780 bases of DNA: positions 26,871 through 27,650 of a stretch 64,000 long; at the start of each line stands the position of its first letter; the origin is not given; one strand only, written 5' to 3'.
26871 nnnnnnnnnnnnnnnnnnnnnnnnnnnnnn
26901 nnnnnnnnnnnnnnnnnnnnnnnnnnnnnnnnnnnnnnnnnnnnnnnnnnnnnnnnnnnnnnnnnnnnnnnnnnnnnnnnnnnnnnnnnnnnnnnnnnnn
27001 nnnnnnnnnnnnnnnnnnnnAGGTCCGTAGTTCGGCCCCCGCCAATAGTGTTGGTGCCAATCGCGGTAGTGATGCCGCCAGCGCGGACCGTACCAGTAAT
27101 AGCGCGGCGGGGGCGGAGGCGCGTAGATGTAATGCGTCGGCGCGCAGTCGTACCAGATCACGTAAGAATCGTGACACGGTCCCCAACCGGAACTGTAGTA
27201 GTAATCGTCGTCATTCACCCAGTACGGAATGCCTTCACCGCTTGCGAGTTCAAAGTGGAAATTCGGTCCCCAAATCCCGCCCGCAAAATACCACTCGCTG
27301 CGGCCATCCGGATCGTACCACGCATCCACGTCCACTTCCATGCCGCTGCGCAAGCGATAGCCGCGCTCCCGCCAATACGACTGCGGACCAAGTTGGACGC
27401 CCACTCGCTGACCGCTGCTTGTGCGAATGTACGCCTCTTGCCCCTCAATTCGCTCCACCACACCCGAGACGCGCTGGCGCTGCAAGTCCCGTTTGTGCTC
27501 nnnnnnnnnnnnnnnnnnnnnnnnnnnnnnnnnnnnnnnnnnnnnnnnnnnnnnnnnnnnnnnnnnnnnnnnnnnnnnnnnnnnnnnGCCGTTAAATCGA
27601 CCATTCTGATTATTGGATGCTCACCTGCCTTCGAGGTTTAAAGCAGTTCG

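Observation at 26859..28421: Two paralogous secreted proteins with extreme Trp/Tyr/Pro and Arg/Asp/His low-complexity tails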

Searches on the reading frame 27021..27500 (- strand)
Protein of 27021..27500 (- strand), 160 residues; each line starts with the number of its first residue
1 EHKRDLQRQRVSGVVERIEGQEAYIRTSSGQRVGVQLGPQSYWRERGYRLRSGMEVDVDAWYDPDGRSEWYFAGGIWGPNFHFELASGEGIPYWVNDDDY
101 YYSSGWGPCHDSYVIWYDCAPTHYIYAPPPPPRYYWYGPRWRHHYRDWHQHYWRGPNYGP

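Call 59: search_solved_structures(query=A7, max_evalue=10, show_alignments=2)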
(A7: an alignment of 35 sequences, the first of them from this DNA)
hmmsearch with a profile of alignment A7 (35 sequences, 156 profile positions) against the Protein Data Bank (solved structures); distinct sequences matched with E-value up to 10: 1.
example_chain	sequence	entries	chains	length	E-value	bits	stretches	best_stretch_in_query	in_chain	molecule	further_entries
4ic1_A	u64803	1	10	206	0.93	12.5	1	4-38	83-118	Uncharacterized protein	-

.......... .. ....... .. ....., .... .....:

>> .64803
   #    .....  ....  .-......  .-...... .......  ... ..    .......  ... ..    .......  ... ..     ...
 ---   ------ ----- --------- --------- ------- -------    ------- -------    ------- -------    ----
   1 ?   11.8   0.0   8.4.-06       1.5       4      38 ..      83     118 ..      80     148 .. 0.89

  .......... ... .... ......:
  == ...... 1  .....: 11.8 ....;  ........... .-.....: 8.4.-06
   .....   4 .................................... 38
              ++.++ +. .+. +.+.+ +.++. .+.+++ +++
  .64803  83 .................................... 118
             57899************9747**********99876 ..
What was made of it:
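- Tried and rejected: Sequence search of PDB chains with the family profile found no relative (call 59).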

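Call 64: predict_structure(alignment_id=A7)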
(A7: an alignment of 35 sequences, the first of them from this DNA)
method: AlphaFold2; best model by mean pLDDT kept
length: 160 residues; sequences in the alignment: 35
mean_pLDDT: 80.7   pTM: 0.77
mean pLDDT of the five models: 80.7, 80.3, 79.1, 77.9, 75.4
residues with pLDDT >= 90: 78; 70-90: 41; 50-70: 17; < 50: 24
segments of 3 or more residues with pLDDT < 50: 138-160
pLDDT, mean of each block of 10 residues (from residue 1): 84 96 96 94 93 98 88 97 95 86 84 81 65 52 42 39
secondary structure, 60 per line:
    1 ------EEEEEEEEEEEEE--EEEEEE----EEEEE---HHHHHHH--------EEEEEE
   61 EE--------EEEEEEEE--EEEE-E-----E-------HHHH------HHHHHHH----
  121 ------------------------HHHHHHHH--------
elements in order: E7-19 E22-27 E32-36 H40-46 E55-62 E71-78 E81-84 H100-103 H110-116 H145-152
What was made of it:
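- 27219..27494 (-): RH1 OB-fold domain of the MamS/MamX/ExtJ type (residues 28-119). AlphaFold pLDDT 84-98 (call 64).
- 27126..27218 (-): RH1 folded aromatic extension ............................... (residues 120-150), with a probable Cys134-Cys144 disulfide. pLDDT about 81-86 with the 35-sequence alignment (call 64).
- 27006..27125 (-): RH1 Pro/Tyr/Trp/Arg/His segment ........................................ (residues 151-190). Motifs are semi-conserved and no stable fold is predicted. pLDDT falls from 65 to below 50 (call 64).
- Fold: AlphaFold gives pLDDT 80.7 and pTM 0.77, with residues 1-120 of the mature protein confident (call 64). The RH1 frame gives a confident structure model (call 64).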

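Call 67: search_protein_families(library=ncbifam, alignment_id=A7, max_evalue=1)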
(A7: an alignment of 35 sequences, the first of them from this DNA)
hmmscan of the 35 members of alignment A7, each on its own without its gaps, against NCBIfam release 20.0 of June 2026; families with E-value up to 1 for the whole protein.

A. member 1, seq(160 aa): 0 families

B. families by the number of members that match (of 35 scanned): 5 families
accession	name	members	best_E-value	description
NF040942.2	hypo_ExtJ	4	0.00031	selenite/tellurite reduction operon protein ExtJ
NF040991.1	MamS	4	0.00081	magnetosome protein MamS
NF050003.1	PetP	1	0.047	cytochrome b6f subunit PetP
NF002451.0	PRK01625.1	1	0.18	acid-soluble spore protein H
NF011226.0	PRK14633.1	1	0.21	ribosome maturation factor RimP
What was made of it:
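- On MamS (NF040991) or MamX (NF040996) orthologue: The best among 35 close relatives is E=8e-4 (call 67).
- Closest known: YgiW/YdeI/NirD 'bacterial OB fold' stress proteins. Different: No sequence-profile match for the RH subfamily (call 67).
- Of the 35 close relatives, 4 hit MamS and 4 hit ExtJ (call 67). There is no sequence match to the NirD/YgiW/YdeI model for the RH subfamily at E<=1 (call 67).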

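Call 69: fold_search(model_id=the predicted structure, library=pdb)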
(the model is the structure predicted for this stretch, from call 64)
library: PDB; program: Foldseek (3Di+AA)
matches with E <= 10: 1257; with E <= 0.001: 0
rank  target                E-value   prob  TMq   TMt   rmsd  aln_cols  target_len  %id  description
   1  4gop_A                2.5e-03  1.00  0.34  0.49   3.6        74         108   20  Structure and Conformational Change of a Replication Protein A Heterotrimer Bound to ssDNA (released 2012-11-28)
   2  4ql5_A                2.7e-03  1.00  0.33  0.63   4.0        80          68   12  Crystal structure of translation initiation factor IF-1 from Streptococcus pneumoniae TIGR4 (released 2014-07-02)
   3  2n8n_MODEL_1_A        3.4e-03  1.00  0.33  0.63   4.0        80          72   10  Solution structure of translation initiation factor (released 2016-10-26)
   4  9h9h_X                3.6e-03  1.00  0.32  0.62   3.2        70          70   14  Complex 1 30S-IF1-IF2-IF3-GE81112 (released 2025-08-06)
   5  9fco_I                3.6e-03  1.00  0.32  0.61   3.3        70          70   14  Structure of E. coli 30S-IF1-IF3-mRNA-Kasugamycin complex (released 2025-03-19)
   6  3i4o_B                3.9e-03  1.00  0.30  0.59   3.3        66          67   17  Crystal Structure of Translation Initiation Factor 1 from Mycobacterium tuberculosis (released 2010-02-23)
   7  2n3s_MODEL_1_A        4.7e-03  1.00  0.32  0.60   3.3        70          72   14  NMR Assignments and structure of Translation initiation factor IF-1 from Burkholderia thailandensis E264. (released 2015-06-24)
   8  1nnx                  5.3e-03  1.00  0.37  0.58   3.1        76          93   22  Structure of the hypothetical protein ygiW from E. coli. (released 2004-03-09)
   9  3tss                  6.0e-03  0.98  0.29  0.25   5.9        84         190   13  TOXIC SHOCK SYNDROME TOXIN-1 TETRAMUTANT, P2(1) CRYSTAL FORM (released 1997-12-24)
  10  5hgq_B                6.4e-03  0.99  0.31  0.12   6.3        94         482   16  Loa loa Lysyl-tRNA synthetase in complex with Cladosporin. (released 2016-10-26)
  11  4ql5_B                7.2e-03  0.99  0.30  0.60   4.3        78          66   12  Crystal structure of translation initiation factor IF-1 from Streptococcus pneumoniae TIGR4 (released 2014-07-02)
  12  6xas_A                7.2e-03  0.99  0.28  0.13   3.8        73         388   18  CryoEM Structure of E. coli Rho-dependent Transcription Pre-termination Complex (released 2020-12-16)
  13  4o2d_A                7.2e-03  0.89  0.29  0.10  15.7       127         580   16  Crystal structure of aspartyl-tRNA synthetase from Mycobacterium smegmatis with bound aspartic acid (released 2014-01-22)
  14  6cqm_B                7.7e-03  1.00  0.37  0.61   5.4        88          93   14  Crystal Structure of mitochondrial single-stranded DNA binding proteins from S. cerevisiae, Rim1 (Form2) (released 2018-05-30)
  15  6c00_MODEL_1_A        7.7e-03  0.99  0.30  0.56   3.2        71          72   13  Solution structure of translation initiation factor 1 from Clostridium difficile (released 2019-01-16)
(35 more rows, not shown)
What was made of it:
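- Closest known: YgiW/YdeI/NirD 'bacterial OB fold' stress proteins. Same: There is fold-level similarity to 1nnx: Foldseek E=5e-3, TM-score 0.58 normalised to the target (call 69).
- YgiW appears among the Foldseek matches: TM-score 0.58 normalised to the target, 22% identity (call 69).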
